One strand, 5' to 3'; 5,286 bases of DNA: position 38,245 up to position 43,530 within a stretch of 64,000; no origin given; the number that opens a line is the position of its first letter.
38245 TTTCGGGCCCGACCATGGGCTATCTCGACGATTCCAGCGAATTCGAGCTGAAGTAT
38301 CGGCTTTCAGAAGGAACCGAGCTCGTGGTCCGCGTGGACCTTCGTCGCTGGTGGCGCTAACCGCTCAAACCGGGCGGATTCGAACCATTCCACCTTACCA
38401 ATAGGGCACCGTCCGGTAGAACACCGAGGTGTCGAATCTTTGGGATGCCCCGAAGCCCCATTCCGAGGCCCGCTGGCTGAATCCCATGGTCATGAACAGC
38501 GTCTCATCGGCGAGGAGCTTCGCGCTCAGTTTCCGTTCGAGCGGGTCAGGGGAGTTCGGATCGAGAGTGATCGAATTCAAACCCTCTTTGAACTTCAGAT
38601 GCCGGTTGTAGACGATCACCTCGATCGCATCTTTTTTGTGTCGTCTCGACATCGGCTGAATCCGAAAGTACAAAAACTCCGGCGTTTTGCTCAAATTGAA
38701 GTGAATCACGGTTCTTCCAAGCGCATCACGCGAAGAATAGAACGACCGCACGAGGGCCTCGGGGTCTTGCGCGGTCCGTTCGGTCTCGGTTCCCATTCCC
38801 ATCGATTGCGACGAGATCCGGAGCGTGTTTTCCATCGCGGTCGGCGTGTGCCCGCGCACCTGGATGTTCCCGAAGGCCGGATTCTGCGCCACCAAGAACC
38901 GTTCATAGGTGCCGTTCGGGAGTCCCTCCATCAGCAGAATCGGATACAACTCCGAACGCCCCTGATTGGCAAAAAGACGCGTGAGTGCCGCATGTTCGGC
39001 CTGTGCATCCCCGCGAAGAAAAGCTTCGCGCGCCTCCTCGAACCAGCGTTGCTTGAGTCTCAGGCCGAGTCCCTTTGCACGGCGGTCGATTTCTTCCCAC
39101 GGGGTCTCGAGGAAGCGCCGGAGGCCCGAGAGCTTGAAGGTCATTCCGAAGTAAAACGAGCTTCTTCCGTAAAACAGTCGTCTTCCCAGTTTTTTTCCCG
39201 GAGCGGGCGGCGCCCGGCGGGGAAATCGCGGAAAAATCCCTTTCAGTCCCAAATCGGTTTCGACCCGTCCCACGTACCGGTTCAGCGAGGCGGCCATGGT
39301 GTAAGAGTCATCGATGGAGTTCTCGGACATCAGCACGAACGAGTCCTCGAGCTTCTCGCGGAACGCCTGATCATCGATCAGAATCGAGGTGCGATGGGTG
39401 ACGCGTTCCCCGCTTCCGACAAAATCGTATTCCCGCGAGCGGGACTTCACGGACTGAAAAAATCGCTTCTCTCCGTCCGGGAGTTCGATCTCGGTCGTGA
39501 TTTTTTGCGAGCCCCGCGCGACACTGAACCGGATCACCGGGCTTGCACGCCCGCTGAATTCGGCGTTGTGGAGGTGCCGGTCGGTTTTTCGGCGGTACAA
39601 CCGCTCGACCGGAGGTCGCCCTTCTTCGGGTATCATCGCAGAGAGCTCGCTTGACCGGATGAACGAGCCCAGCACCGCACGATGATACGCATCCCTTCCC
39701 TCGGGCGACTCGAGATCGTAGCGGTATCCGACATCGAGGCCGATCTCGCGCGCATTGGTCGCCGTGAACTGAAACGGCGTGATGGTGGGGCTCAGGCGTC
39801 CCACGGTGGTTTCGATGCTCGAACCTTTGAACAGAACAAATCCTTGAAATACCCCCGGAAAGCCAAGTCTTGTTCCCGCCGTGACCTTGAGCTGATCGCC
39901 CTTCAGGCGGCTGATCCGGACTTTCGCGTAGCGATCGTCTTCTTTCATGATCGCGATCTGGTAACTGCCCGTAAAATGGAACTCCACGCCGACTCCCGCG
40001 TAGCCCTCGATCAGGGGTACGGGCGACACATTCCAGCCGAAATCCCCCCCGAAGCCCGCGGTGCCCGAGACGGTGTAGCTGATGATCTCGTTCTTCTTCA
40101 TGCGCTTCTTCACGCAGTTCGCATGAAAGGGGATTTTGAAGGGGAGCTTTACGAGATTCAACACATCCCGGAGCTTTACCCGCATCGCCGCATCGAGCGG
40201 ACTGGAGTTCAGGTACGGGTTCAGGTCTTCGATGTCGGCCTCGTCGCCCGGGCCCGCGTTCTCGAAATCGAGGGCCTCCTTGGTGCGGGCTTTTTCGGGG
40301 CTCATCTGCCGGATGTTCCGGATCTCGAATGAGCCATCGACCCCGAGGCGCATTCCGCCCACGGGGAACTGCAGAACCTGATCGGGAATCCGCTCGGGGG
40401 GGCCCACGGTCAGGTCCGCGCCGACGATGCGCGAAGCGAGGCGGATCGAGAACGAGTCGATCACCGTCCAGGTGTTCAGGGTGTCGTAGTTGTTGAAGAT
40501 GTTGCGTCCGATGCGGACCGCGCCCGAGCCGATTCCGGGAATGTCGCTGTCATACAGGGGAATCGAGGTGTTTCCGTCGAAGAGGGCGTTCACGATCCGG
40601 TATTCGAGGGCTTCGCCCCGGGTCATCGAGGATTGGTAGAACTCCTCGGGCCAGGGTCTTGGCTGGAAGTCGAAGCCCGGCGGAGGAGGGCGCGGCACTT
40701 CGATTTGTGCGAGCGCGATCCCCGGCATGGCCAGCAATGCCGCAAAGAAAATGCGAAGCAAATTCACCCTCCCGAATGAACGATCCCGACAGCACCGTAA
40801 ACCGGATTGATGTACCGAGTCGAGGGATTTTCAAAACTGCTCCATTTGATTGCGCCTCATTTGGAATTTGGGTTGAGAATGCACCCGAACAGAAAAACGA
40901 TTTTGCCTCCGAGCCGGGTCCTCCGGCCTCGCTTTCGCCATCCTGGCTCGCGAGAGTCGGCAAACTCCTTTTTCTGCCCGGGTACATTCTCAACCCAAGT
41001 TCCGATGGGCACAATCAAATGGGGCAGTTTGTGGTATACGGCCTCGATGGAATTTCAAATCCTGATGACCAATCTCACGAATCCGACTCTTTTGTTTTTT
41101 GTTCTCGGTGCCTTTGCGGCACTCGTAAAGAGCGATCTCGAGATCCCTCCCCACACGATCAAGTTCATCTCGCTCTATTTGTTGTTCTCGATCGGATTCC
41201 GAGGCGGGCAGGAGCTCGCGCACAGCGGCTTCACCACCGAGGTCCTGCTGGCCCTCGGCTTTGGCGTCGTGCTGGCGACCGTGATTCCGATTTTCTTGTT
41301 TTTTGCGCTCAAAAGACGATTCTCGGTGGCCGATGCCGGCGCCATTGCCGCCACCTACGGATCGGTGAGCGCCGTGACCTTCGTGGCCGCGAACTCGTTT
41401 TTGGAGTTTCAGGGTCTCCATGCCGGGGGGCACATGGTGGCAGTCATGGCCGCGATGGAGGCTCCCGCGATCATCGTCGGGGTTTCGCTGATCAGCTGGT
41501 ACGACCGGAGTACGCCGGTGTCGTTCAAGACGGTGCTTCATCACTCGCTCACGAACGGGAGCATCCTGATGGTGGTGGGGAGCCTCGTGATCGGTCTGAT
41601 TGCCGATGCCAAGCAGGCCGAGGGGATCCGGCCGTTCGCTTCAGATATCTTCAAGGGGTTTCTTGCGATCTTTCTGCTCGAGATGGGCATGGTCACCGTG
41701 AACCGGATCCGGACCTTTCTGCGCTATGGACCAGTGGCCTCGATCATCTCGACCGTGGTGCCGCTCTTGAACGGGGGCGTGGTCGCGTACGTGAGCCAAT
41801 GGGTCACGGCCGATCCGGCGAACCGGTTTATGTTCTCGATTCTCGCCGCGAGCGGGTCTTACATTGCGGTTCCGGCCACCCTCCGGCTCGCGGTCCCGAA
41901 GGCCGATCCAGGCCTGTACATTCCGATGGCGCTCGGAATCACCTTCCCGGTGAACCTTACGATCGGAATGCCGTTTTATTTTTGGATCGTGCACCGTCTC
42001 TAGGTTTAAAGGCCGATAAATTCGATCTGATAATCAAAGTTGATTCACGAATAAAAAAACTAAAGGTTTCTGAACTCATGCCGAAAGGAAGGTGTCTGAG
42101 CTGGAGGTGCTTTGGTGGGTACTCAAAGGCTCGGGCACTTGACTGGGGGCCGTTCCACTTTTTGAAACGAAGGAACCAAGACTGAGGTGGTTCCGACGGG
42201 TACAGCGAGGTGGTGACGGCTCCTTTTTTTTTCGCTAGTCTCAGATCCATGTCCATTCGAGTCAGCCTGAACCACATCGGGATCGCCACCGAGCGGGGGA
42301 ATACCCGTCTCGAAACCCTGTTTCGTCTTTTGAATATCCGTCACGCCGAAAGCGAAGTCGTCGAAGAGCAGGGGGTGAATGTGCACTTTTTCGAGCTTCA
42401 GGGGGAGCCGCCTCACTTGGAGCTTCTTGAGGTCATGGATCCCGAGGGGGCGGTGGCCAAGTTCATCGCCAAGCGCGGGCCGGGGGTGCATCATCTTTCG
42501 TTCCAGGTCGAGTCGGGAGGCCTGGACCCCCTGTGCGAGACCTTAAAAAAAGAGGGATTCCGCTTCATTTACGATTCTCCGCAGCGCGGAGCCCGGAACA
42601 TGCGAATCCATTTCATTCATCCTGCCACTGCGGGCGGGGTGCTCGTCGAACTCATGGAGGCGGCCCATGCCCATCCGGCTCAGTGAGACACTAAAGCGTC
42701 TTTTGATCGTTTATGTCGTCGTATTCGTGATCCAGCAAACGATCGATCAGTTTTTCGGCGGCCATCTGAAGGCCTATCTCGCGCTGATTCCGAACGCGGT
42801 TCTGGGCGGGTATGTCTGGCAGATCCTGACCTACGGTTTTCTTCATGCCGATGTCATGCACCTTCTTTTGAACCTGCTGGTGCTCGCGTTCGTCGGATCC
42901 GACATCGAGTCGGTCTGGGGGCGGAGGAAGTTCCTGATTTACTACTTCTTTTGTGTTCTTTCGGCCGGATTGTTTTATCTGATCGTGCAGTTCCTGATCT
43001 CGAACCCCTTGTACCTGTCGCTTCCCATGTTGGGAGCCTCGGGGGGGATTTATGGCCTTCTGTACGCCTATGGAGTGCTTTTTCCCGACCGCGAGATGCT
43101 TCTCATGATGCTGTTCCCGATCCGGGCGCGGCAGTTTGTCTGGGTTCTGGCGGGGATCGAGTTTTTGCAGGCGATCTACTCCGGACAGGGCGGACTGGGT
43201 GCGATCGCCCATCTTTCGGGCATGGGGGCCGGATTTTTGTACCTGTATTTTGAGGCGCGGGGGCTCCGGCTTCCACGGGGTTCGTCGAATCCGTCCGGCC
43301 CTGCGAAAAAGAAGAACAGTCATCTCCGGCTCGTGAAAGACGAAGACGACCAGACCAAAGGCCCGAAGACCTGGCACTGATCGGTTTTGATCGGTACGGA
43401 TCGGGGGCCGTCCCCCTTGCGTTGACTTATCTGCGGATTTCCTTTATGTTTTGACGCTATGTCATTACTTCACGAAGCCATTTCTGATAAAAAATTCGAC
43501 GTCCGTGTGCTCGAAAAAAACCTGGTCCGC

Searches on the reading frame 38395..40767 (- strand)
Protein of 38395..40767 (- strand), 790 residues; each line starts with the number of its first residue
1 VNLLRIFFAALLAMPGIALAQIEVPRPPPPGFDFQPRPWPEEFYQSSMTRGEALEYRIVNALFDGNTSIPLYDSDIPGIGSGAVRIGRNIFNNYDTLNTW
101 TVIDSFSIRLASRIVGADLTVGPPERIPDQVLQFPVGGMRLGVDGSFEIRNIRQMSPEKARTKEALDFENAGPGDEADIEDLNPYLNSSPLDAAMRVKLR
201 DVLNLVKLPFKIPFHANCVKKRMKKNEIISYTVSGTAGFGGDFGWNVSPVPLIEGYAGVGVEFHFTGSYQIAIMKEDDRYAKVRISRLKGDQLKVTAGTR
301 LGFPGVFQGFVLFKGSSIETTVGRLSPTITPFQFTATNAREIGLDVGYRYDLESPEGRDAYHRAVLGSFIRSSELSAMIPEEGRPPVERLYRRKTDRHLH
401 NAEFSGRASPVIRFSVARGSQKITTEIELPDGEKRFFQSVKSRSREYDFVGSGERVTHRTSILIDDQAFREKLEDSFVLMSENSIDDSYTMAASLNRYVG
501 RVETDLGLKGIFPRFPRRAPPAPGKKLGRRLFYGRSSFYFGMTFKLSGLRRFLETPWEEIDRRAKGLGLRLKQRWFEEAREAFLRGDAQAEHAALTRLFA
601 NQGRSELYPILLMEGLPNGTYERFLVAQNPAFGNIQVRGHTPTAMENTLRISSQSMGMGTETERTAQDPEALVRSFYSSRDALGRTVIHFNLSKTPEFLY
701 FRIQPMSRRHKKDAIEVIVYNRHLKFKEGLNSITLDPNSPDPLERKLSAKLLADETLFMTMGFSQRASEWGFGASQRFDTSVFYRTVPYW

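Call 20: find_encoding_contigs(protein=window:38395-40767:-, flank=10000, max_places=10)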
Protein window:38395-40767:- (790 aa): no gene with exactly this product is on record in the collection.

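Call 21: search_protein_families(library=pfam, proteins=[window:38395-40767:-], max_evalue=0.01)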
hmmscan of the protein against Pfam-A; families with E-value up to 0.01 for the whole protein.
window:38395-40767:- (790 aa): 0 families

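Call 25: find_homologous_proteins(query=window:38395-40767:-)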
Query window:38395-40767:- (790 aa): 7 proteins with E <= 0.001 among 8000 candidates.
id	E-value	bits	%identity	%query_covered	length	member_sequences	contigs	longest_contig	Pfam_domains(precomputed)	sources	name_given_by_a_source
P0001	0.0e+0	1775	100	98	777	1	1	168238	-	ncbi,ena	-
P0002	0.0e+0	1141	65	97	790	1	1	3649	-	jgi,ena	jgi:hypothetical protein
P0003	0.0e+0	1135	63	99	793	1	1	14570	-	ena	-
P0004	0.0e+0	1130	64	99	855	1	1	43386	-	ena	-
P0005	0.0e+0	1061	64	93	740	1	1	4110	-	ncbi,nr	ncbi:MAG: hypothetical protein EBX52_08020, partial [Proteobacteria bacterium]|nr:hypothetical prote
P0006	0.0e+0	1011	58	97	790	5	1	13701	-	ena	-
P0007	1.9e-152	528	38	95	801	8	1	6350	-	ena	-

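Call 26: find_encoding_contigs(protein=P0001, flank=10000, max_places=3)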
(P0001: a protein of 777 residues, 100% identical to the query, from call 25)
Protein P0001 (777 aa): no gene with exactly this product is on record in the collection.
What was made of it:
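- Tried and rejected: Exact-protein look-ups of the 790-aa protein failed because the called start differs (calls 20, 26).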

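Call 27: find_encoding_contigs(protein=P0004, flank=10000, max_places=3)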
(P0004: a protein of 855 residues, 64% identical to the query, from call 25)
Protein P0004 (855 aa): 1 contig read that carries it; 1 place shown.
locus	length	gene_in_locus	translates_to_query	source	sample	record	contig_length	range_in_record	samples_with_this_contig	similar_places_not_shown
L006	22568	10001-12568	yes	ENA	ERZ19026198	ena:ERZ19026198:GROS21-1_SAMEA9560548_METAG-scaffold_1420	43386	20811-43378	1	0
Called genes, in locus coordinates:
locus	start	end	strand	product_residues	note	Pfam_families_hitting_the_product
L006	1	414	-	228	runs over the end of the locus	PF00005:ABC_tran, PF02463:SMC_N (faint)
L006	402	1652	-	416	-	PF12704:MacB_PCD, PF02687:FtsX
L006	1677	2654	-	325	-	PF00890:FAD_binding_2 (faint), PF01266:DAO (faint), PF01946:Thi4 (faint), PF03486:HI0933_like (faint), PF07992:Pyr_redox_2, PF13738:Pyr_redox_3, PF00070:Pyr_redox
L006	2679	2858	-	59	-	-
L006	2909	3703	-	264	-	PF08241:Methyltransf_11, PF08242:Methyltransf_12 (weak), PF13649:Methyltransf_25, PF13847:Methyltransf_31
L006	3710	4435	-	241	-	PF08551:DUF1751, PF01694:Rhomboid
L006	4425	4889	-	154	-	PF13669:Glyoxalase_4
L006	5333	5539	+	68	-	-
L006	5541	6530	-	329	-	PF05982:Sbt_1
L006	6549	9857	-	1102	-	PF18565:Glyco_hydro2_C5 (faint), PF02369:Big_1, PF09134:Invasin_D3, PF05345:He_PIG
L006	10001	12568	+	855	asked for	-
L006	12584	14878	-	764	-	PF03705:CheR_N, PF01739:CheR, PF00072:Response_reg, PF01339:CheB_methylest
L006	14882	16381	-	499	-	PF00015:MCPsignal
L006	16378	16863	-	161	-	PF01584:CheW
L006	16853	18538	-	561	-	PF01627:Hpt, PF02895:H-kinase_dim, PF02518:HATPase_c, PF01584:CheW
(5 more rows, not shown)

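Call 28: find_encoding_contigs(protein=P0003, flank=10000, max_places=3)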
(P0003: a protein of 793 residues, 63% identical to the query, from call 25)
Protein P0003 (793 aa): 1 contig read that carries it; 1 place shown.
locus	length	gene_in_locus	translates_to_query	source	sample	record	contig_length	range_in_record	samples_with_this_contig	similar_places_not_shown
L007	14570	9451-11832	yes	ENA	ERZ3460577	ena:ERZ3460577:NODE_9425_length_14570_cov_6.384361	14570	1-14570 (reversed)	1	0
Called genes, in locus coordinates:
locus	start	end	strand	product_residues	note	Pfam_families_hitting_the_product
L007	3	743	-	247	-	?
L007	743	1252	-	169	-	PF03938:OmpH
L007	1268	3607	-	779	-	PF07244:POTRA (weak), PF08479:POTRA_2 (faint), PF07244:POTRA, PF01103:Omp85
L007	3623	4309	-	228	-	PF00005:ABC_tran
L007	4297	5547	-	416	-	PF12704:MacB_PCD, PF02687:FtsX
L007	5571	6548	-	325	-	PF00890:FAD_binding_2 (faint), PF01266:DAO (faint), PF01946:Thi4 (faint), PF07992:Pyr_redox_2, PF13738:Pyr_redox_3, PF00070:Pyr_redox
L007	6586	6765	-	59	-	-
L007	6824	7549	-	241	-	PF08551:DUF1751, PF01694:Rhomboid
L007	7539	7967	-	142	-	PF00903:Glyoxalase (weak), PF13669:Glyoxalase_4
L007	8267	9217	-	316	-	PF05982:Sbt_1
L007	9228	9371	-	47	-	-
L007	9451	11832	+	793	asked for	-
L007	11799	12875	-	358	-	PF01073:3Beta_HSD, PF01370:Epimerase, PF02719:Polysacc_synt_2 (weak), PF04321:RmlD_sub_bind, PF07993:NAD_binding_4 (faint), PF16363:GDP_Man_Dehyd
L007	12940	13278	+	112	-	PF13146:TRL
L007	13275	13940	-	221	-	PF06271:RDD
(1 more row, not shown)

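Call 29: find_encoding_contigs(protein=P0006, flank=10000, max_places=3)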
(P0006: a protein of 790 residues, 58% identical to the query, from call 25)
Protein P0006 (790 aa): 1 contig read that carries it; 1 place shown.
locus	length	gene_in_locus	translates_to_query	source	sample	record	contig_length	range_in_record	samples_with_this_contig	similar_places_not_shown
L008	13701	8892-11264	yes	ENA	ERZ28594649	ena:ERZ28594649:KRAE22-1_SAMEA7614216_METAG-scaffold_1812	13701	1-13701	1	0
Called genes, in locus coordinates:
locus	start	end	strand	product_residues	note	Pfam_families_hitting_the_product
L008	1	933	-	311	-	?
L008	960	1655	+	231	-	PF07786:HGSNAT_cat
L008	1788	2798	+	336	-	PF04389:Peptidase_M28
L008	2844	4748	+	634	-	PF01757:Acyl_transf_3, PF19040:SGNH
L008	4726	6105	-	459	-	PF02321:OEP (weak)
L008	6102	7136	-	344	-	PF00364:Biotin_lipoyl (faint), PF25917:BSH_RND, PF25973:BSH_CzcB (faint), PF25997:BSH_YhbJ (faint), PF25984:BSH_YknX (weak)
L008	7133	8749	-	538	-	PF00005:ABC_tran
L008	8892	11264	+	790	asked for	-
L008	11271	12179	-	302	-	PF20434:BD-FAE, PF07859:Abhydrolase_3 (weak)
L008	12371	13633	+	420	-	-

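Call 34: find_encoding_contigs(protein=P0002, flank=10000, max_places=3)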
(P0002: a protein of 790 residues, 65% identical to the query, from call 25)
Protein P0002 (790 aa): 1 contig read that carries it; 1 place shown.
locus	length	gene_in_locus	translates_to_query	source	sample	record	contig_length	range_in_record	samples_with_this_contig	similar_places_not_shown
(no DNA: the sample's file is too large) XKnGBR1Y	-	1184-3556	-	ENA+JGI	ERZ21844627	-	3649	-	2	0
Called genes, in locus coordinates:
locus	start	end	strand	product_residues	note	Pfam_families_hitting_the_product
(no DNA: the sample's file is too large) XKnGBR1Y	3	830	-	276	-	?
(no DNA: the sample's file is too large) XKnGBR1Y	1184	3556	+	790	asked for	-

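Call 35: find_encoding_contigs(protein=P0005, flank=10000, max_places=3)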
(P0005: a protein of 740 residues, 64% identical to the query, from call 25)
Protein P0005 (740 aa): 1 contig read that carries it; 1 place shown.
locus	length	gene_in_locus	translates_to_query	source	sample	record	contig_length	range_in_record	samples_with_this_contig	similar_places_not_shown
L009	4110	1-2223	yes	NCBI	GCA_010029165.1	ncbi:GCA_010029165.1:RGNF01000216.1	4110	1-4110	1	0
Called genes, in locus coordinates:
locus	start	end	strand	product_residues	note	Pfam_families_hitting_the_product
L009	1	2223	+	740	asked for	?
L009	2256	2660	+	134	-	-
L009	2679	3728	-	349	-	PF01073:3Beta_HSD, PF01370:Epimerase, PF02719:Polysacc_synt_2, PF04321:RmlD_sub_bind, PF05368:NmrA (faint), PF07993:NAD_binding_4, PF16363:GDP_Man_Dehyd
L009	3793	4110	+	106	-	PF13146:TRL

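Call 36: find_encoding_contigs(protein=P0007, flank=10000, max_places=3)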
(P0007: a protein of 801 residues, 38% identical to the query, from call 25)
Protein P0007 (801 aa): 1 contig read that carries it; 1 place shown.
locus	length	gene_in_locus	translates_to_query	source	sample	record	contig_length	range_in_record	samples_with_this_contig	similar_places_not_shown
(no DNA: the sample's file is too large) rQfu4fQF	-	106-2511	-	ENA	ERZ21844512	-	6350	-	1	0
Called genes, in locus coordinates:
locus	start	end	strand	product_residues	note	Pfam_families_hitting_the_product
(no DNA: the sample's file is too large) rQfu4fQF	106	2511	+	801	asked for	-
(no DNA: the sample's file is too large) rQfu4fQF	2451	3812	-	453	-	PF03109:ABC1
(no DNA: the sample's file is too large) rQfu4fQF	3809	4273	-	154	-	-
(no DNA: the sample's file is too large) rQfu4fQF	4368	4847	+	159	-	-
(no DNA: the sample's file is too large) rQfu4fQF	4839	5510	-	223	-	-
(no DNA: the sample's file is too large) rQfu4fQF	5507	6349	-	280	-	?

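Call 44: list_cluster_members(proteins=[P0001, P0005])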
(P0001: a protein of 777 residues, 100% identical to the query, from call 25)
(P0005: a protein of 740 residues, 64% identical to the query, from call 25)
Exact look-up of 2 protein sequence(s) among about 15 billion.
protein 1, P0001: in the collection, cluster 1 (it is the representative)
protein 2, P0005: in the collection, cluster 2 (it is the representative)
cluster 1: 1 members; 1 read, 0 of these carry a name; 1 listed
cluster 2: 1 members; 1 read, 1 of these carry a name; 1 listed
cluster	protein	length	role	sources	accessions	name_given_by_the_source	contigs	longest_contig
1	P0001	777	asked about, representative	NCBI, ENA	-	-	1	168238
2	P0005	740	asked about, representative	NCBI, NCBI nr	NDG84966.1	MAG: hypothetical protein EBX52_08020, partial [Proteobacteria bacterium] | hypothetical protein [Pseudomonadota bacterium]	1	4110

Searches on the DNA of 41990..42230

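Call 94: search_rna_families(source=window, start=41990, end=42230, threshold=evalue, max_evalue=10, show_alignments=2)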
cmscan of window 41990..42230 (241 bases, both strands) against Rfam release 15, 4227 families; matches with E-value up to 10: 3.
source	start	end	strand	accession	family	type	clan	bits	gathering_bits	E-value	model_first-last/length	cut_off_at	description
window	42004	42079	+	RF00536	snoMe28S-Cm3227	Gene; snRNA; snoRNA; CD-box;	-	29.9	43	0.0076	1-82/82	no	Small nucleolar RNA Me28S-Cm3227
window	42008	42071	+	RF00372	sroH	Gene; sRNA;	-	12.1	80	0.68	93-161/161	no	sroH RNA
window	42039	42069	+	RF00522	PreQ1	Cis-reg; riboswitch;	-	11.3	39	9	1-45/45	no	PreQ1 (pre queuosine) riboswitch aptamer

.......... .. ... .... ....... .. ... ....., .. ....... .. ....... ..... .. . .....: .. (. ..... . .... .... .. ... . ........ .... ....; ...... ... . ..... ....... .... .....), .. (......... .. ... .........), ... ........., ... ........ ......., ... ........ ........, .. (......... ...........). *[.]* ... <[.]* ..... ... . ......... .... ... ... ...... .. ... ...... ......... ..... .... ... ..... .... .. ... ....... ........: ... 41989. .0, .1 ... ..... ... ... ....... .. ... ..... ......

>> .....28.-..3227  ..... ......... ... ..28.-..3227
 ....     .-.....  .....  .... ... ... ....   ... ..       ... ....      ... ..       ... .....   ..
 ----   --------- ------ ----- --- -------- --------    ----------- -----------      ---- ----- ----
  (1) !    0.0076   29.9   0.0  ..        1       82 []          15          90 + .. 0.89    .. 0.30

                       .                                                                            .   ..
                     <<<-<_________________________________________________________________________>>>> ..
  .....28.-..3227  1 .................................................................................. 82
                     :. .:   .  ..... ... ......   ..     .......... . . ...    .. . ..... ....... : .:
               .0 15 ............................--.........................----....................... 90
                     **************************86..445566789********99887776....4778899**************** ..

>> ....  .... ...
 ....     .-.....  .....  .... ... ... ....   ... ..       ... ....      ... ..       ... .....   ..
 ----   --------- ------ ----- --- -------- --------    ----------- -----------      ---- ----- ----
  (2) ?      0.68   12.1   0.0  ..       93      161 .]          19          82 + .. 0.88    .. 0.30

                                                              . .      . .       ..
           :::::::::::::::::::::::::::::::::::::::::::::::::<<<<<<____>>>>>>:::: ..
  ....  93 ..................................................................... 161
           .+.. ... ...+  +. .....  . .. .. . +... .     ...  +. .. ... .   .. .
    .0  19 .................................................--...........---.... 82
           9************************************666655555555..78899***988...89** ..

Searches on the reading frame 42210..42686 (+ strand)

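Call 21: search_protein_families(library=pfam, proteins=[window:42210-42686:+], max_evalue=0.01)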
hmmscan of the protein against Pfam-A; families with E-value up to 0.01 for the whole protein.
window:42210-42686:+ (158 aa): 2 families
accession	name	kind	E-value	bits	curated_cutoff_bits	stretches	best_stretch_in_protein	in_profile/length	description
PF13669.12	Glyoxalase_4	-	7.4e-18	65.3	27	1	21-135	1-109/109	Glyoxalase/Bleomycin resistance protein/Dioxygenase superfamily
PF00903.31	Glyoxalase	-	0.00017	22.4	20.6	1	21-148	3-121/121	Glyoxalase/Bleomycin resistance protein/Dioxygenase superfamily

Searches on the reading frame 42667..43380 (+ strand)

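Call 21: search_protein_families(library=pfam, proteins=[window:42667-43380:+], max_evalue=0.01)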
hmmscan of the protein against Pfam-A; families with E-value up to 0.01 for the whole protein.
window:42667-43380:+ (237 aa): 2 families
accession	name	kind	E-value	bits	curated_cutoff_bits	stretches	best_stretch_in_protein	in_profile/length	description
PF01694.28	Rhomboid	-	1e-24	87.8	22.6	1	49-195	3-139/143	Rhomboid domain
PF08551.15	DUF1751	-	1.4e-11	45.3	22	1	42-135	1-97/99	Eukaryotic integral membrane protein (DUF1751)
